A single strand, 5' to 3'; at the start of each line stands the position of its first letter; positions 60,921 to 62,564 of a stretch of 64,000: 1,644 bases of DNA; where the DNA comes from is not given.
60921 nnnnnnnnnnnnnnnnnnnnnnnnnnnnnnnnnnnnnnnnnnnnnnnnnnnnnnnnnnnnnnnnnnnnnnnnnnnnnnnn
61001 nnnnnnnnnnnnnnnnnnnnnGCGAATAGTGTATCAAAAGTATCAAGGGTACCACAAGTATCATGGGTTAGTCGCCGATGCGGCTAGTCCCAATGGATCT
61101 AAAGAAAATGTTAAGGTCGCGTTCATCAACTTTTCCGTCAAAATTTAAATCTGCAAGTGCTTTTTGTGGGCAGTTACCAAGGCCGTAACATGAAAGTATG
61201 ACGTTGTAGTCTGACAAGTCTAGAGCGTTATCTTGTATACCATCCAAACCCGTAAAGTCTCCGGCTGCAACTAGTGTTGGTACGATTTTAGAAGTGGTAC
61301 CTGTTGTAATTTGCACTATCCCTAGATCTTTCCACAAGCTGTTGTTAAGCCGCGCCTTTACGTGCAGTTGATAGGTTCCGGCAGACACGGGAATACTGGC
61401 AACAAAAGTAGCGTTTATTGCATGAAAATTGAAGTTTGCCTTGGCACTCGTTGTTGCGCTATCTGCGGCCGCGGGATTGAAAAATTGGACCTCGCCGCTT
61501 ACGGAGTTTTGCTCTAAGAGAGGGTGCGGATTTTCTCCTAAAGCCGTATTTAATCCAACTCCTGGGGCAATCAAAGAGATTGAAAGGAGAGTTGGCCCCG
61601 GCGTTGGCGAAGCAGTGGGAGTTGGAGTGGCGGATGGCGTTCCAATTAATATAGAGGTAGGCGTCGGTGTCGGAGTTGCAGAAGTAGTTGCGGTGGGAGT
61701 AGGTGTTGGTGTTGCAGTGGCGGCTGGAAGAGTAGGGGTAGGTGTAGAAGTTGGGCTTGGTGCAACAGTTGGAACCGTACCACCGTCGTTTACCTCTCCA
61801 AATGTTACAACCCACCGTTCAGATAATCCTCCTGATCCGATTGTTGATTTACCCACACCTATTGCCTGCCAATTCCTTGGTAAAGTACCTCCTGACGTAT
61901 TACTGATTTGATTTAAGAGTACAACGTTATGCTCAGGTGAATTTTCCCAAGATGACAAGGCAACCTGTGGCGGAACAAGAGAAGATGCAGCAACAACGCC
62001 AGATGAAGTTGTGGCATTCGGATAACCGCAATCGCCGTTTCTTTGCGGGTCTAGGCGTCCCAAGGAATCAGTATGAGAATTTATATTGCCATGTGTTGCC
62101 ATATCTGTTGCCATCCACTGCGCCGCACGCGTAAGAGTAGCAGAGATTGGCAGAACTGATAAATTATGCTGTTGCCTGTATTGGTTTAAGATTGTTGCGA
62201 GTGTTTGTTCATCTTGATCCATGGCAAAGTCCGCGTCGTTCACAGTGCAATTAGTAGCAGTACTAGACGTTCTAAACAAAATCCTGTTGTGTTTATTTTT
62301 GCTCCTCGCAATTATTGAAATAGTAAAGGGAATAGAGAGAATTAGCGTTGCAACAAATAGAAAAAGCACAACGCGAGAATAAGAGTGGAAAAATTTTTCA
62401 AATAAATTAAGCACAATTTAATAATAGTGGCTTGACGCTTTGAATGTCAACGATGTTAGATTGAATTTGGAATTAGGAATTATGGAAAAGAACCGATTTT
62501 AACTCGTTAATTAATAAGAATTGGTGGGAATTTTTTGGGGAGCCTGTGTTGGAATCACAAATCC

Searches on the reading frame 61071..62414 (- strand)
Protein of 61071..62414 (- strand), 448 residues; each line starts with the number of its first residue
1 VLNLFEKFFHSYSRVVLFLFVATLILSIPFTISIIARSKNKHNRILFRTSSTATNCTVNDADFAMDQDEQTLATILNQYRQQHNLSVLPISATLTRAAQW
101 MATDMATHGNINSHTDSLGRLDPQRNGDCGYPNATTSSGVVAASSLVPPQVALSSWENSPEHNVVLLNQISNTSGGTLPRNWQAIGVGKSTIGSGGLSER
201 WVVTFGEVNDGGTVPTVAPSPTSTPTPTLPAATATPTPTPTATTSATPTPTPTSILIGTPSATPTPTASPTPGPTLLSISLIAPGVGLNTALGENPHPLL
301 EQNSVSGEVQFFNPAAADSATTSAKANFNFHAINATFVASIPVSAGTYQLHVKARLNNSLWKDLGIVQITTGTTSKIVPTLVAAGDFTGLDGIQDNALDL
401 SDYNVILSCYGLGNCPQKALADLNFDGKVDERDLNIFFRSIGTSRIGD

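Call 12: search_protein_families(library=pfam, proteins=[window:61071-62414:-], max_evalue=0.001)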
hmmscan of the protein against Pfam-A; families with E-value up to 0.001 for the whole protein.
window:61071-62414:- (448 aa): 1 family
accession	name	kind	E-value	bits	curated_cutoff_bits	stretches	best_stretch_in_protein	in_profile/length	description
PF00188.32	CAP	-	2.5e-07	32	21.1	1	76-175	4-99/117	Cysteine-rich secretory protein family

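Call 24: find_encoding_contigs(protein=window:61071-62414:-, flank=10000, max_places=3)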
Protein window:61071-62414:- (448 aa): 1 contig read that carries it; 1 place shown.
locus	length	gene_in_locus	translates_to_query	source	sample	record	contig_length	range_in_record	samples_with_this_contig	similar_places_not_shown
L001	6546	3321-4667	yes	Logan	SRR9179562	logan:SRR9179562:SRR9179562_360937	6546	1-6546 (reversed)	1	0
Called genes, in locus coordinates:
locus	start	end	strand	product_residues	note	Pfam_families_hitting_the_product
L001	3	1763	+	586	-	?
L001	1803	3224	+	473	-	-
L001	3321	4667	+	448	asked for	PF00188:CAP (weak)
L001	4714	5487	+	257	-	PF02673:BacA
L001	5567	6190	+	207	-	-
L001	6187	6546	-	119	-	?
